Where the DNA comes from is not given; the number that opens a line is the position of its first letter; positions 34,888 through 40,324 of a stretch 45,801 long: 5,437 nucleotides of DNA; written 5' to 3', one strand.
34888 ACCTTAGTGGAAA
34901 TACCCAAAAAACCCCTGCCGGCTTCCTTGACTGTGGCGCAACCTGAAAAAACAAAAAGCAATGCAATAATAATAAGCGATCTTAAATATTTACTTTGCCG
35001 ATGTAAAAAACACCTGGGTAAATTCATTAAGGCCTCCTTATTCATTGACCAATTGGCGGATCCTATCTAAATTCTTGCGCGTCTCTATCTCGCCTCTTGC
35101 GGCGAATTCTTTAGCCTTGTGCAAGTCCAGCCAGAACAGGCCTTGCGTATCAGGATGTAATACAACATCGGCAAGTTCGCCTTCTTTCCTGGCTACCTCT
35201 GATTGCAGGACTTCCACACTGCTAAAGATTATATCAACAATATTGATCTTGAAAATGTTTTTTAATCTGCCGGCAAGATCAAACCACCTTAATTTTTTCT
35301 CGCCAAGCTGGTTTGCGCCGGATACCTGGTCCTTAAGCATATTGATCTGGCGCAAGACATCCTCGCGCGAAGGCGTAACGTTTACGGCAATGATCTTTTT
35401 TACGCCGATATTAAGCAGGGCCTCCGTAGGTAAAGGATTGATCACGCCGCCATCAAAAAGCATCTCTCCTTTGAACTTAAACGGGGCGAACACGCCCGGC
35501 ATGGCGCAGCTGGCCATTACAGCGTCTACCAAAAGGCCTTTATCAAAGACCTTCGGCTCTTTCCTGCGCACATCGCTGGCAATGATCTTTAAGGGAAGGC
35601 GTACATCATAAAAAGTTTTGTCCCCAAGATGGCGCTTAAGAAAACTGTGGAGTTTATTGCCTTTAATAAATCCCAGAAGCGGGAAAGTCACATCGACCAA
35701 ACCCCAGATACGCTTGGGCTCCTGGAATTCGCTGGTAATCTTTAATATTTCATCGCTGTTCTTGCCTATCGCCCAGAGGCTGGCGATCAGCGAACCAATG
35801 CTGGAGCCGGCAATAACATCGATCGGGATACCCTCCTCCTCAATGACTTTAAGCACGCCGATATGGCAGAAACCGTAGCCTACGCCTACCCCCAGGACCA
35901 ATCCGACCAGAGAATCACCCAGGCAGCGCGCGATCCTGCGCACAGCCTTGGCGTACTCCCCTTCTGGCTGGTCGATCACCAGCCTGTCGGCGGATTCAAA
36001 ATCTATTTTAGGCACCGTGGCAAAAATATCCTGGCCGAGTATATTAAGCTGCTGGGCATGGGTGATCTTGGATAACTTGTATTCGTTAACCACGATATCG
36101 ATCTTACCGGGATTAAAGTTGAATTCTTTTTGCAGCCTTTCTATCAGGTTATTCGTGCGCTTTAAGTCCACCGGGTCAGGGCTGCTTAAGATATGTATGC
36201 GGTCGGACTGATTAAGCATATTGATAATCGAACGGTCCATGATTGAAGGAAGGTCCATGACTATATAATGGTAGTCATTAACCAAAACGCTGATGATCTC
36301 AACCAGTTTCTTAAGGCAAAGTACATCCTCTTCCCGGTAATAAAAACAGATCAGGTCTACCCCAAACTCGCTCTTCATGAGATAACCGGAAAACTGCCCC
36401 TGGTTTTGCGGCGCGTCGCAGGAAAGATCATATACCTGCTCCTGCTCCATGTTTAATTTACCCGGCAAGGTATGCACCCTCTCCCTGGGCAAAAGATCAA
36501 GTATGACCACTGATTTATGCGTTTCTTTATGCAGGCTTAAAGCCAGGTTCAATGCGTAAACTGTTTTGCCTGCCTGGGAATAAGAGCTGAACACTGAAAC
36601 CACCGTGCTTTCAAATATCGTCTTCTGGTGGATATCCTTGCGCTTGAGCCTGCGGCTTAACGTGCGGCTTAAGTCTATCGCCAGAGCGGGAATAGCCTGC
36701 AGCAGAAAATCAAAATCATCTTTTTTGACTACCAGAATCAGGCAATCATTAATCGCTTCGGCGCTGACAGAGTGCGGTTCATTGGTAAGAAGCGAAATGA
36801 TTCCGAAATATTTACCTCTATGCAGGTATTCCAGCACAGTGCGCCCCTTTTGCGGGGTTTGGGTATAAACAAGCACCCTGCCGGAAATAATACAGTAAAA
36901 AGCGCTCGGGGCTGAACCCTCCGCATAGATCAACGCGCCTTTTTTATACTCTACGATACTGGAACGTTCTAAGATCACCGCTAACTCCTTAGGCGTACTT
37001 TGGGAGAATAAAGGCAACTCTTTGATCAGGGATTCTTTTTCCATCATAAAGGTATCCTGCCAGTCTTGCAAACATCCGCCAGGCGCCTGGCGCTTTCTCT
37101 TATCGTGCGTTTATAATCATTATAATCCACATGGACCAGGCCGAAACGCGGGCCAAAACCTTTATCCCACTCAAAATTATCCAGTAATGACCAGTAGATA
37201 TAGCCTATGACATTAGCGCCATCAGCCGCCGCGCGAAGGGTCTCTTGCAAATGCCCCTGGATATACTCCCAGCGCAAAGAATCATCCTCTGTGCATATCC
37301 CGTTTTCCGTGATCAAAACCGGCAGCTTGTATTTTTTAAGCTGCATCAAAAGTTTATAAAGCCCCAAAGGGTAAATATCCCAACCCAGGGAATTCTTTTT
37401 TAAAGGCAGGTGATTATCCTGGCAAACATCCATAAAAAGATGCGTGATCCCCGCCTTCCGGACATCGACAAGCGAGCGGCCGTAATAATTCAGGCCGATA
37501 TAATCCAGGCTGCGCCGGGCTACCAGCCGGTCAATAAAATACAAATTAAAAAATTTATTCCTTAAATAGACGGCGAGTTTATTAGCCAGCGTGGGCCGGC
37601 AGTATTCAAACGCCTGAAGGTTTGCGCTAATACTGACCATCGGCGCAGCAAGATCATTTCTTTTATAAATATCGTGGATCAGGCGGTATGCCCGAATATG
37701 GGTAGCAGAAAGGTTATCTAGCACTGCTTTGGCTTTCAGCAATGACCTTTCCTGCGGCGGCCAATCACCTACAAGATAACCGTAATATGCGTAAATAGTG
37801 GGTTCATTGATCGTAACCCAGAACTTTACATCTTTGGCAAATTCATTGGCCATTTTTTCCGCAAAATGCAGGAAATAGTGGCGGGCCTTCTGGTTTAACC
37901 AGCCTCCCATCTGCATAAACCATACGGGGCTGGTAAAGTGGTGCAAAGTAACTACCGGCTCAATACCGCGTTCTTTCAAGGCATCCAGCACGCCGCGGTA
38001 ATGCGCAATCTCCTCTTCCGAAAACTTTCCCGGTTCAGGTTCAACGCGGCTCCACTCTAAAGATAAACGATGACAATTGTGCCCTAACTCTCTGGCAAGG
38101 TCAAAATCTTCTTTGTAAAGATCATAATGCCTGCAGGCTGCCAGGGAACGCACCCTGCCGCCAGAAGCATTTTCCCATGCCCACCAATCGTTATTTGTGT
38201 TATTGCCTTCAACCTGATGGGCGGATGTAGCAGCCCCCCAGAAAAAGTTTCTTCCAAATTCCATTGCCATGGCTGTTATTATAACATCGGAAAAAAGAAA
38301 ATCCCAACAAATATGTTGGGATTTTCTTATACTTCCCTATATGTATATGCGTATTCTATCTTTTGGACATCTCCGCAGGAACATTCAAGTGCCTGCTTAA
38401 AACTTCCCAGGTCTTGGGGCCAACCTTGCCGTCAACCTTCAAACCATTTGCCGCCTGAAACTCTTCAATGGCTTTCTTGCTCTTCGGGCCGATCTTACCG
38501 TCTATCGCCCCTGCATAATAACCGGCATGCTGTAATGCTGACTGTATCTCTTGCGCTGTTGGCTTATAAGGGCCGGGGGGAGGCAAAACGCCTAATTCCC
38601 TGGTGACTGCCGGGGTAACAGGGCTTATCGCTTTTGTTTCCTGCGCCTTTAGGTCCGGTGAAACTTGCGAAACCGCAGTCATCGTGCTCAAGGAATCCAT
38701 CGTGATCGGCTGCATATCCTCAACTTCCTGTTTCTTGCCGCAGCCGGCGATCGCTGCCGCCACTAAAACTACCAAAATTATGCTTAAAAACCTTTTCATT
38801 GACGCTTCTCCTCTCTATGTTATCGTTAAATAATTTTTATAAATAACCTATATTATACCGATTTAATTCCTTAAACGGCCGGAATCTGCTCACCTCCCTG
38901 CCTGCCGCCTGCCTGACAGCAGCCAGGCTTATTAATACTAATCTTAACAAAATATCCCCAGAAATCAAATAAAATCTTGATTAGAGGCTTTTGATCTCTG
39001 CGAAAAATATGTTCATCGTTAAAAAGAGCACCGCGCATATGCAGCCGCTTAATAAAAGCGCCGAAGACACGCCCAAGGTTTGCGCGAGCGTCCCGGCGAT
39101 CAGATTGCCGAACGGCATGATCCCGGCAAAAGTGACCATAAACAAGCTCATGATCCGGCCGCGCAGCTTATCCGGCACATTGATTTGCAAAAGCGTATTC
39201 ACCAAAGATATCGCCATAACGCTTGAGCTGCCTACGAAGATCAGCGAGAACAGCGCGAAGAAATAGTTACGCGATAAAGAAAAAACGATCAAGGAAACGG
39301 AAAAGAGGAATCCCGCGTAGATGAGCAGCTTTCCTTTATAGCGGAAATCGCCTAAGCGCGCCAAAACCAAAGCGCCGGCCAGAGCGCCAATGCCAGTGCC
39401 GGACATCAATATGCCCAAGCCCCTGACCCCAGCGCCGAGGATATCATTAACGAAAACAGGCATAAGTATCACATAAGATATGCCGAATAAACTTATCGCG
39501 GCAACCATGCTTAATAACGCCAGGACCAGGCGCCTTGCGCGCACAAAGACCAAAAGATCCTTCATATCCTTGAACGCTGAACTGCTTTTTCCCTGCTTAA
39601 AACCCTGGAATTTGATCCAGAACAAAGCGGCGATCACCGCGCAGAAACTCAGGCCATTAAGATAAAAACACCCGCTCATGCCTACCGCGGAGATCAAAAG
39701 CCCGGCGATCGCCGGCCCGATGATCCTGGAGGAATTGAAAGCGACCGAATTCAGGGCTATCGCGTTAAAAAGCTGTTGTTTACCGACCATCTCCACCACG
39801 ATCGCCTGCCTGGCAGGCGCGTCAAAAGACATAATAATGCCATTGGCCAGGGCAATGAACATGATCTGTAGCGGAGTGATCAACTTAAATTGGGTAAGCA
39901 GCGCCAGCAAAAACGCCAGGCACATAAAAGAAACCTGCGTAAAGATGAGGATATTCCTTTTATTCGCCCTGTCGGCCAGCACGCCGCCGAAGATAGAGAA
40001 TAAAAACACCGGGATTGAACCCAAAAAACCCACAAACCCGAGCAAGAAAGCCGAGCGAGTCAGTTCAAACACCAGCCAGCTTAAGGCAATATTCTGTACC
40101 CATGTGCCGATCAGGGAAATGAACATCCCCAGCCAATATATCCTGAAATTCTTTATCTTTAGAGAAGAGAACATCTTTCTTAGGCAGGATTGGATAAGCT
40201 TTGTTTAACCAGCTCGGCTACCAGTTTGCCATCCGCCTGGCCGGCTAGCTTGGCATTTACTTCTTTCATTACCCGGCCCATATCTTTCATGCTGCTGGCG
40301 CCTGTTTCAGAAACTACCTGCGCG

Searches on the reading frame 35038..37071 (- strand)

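Call 50: search_protein_families(library=pfam, proteins=[window:35038-37071:-], max_evalue=0.00001)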
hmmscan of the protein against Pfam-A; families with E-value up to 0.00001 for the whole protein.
window:35038-37071:- (677 aa): 3 families
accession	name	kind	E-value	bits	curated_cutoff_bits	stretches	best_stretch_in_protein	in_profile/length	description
PF01734.28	Patatin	-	3.3e-31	109.4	27.7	1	391-552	1-190/191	Patatin-like phospholipase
PF00027.35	cNMP_binding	-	1.6e-20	73.3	27.5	1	40-125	2-87/89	Cyclic nucleotide-binding domain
PF01656.29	CbiA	-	8.5e-06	26.2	25.4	0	160-355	3-111/125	CobQ/CobB/MinD/ParA nucleotide binding domain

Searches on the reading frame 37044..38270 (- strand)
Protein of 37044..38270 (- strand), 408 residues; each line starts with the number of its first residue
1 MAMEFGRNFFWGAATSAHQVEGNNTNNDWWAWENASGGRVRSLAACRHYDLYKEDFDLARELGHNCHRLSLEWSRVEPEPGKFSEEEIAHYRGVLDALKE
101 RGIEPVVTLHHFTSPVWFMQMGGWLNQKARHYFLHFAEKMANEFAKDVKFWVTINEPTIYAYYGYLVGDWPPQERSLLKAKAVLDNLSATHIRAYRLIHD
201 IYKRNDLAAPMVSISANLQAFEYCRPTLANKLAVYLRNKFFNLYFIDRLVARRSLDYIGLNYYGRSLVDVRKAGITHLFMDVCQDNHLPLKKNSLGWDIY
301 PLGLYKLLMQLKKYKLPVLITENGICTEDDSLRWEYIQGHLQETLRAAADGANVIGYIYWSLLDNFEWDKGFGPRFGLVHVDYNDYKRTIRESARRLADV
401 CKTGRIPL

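Call 50: search_protein_families(library=pfam, proteins=[window:37044-38270:-], max_evalue=0.00001)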
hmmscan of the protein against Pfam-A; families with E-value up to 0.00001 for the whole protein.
window:37044-38270:- (408 aa): 1 family
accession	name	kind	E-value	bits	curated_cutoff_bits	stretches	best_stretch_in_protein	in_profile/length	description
PF00232.24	Glyco_hydro_1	-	2.5e-84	283.8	22.6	2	4-250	4-254/453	Glycosyl hydrolase family 1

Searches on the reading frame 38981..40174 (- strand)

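Call 50: search_protein_families(library=pfam, proteins=[window:38981-40174:-], max_evalue=0.00001)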
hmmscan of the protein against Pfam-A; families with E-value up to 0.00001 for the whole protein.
window:38981-40174:- (397 aa): 2 families
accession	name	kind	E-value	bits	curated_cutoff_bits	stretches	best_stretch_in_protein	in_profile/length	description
PF05977.19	MFS_3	-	1.7e-71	241.7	27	1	2-385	4-389/524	Transmembrane secretion effector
PF07690.21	MFS_1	-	9.6e-34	117.2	33.4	1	14-352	2-341/347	Major Facilitator Superfamily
